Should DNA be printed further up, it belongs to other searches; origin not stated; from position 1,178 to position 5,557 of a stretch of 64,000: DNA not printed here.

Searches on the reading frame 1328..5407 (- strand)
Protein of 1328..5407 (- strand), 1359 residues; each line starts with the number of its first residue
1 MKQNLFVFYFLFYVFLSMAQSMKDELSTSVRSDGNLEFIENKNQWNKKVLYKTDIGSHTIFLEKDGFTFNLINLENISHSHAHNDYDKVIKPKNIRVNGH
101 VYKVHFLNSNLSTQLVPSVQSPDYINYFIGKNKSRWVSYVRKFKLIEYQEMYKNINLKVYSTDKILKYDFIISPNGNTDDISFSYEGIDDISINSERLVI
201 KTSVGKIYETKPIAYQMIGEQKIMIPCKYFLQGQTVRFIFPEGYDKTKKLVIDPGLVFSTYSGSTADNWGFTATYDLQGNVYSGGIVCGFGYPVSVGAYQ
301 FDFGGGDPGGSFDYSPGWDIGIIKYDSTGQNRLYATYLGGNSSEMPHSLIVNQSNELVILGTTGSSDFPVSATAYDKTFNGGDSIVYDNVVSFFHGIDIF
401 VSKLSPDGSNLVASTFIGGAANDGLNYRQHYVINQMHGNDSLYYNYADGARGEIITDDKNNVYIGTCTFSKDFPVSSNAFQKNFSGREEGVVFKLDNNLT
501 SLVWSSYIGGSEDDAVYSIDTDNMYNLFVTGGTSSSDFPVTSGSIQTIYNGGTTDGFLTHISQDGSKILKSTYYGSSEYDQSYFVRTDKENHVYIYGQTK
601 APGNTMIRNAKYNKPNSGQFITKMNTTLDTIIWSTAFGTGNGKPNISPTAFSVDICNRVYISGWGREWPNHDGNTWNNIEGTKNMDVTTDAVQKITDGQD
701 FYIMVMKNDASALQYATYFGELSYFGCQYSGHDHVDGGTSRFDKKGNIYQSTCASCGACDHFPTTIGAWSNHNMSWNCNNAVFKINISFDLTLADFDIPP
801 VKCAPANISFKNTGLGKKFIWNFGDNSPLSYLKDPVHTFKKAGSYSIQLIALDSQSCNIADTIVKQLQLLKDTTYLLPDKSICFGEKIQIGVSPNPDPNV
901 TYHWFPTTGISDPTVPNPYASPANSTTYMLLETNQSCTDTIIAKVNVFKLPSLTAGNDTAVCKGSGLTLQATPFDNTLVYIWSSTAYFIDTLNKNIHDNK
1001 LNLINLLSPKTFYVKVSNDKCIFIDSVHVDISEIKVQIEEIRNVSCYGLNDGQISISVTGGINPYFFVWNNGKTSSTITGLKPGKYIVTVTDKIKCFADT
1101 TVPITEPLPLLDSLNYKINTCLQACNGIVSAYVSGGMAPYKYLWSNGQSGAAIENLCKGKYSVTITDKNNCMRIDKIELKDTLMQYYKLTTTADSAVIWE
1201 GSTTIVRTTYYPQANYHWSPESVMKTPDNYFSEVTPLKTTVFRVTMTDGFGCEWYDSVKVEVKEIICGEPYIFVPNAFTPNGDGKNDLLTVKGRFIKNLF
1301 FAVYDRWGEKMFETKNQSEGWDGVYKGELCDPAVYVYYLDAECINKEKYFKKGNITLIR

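Call 28: search_protein_families(library=ncbifam, proteins=[window:1328-5407:-], max_evalue=1e-10)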
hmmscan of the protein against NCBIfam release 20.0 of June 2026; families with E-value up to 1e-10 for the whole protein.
window:1328-5407:- (1359 aa): 1 family
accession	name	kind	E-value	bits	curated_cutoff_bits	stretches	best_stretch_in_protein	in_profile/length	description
TIGR04131.1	Bac_Flav_CTERM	domain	3e-14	52.9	35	1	1274-1359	3-85/85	T9SS type B sorting domain-containing protein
